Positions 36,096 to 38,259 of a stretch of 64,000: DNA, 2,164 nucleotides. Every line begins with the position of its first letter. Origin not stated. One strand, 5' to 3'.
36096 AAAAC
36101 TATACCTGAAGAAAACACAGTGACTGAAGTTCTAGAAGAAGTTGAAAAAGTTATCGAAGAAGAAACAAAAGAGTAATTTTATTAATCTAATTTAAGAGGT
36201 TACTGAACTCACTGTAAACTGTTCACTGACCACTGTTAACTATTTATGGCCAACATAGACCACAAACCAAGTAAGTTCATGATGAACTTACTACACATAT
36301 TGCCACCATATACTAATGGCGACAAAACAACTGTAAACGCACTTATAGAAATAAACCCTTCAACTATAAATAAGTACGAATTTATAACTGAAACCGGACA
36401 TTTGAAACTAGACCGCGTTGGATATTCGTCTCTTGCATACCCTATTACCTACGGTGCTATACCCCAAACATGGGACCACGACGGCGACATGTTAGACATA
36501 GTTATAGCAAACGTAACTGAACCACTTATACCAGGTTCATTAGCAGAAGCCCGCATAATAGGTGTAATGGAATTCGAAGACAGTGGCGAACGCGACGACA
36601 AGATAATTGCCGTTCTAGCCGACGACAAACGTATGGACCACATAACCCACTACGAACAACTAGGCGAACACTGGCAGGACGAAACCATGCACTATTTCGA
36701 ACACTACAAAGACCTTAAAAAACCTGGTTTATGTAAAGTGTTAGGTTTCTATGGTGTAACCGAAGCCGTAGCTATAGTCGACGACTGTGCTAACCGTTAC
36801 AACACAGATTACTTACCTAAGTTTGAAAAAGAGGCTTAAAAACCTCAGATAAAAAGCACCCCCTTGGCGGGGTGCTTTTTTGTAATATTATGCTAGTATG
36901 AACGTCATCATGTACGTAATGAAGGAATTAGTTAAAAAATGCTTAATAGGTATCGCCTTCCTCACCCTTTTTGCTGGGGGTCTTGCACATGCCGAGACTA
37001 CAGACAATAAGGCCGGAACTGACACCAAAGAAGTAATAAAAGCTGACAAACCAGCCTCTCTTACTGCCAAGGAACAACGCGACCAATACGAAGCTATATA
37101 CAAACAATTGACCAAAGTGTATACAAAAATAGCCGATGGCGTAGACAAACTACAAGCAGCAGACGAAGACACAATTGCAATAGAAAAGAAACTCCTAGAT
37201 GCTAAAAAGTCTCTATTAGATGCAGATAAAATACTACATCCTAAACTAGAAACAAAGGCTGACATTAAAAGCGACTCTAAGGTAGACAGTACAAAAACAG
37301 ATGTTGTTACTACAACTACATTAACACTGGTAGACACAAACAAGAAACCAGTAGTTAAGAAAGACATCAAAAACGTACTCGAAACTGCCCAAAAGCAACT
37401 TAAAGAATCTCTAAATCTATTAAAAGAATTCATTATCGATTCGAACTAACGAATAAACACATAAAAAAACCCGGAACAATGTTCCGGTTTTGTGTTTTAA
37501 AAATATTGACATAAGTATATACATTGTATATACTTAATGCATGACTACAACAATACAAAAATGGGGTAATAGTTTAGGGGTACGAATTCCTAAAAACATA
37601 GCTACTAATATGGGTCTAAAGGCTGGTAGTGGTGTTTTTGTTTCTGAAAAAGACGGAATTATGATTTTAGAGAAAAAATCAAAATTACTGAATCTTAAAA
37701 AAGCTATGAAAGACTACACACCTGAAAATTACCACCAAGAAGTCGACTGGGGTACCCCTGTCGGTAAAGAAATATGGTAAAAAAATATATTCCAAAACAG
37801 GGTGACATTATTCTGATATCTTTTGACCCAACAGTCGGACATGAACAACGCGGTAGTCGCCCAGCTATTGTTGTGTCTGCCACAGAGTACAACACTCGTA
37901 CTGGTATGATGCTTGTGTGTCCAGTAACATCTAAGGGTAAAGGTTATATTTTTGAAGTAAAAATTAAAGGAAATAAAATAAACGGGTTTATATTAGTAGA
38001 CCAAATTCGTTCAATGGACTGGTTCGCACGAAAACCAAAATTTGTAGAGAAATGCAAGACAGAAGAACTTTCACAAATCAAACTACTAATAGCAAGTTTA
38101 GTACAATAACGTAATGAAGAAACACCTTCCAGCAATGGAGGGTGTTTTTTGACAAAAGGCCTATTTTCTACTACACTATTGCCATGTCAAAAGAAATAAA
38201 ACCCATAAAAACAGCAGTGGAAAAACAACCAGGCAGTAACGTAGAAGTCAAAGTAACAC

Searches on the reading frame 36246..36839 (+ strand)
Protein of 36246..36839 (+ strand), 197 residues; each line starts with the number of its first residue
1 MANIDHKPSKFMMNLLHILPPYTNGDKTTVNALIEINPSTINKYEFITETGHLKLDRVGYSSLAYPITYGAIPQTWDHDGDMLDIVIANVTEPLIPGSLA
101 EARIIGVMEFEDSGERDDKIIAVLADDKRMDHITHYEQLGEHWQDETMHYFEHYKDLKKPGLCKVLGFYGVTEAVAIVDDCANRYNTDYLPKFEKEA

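Call 104: search_protein_families(library=pfam, proteins=[window:36246-36839:+], max_evalue=0.0001)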
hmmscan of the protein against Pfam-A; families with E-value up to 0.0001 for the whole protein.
window:36246-36839:+ (197 aa): 1 family
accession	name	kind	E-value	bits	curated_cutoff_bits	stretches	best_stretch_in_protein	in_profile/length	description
PF00719.24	Pyrophosphatase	-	2e-46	158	23.5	1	33-186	2-153/153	Inorganic pyrophosphatase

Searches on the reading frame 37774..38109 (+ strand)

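Call 104: search_protein_families(library=pfam, proteins=[window:37774-38109:+], max_evalue=0.0001)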
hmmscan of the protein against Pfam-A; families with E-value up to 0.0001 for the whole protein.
window:37774-38109:+ (111 aa): 1 family
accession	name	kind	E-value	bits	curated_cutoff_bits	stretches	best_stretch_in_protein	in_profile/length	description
PF02452.23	PemK_toxin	-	8.4e-25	87.5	23.1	1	8-107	1-106/109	PemK-like, MazF-like toxin of type II toxin-antitoxin system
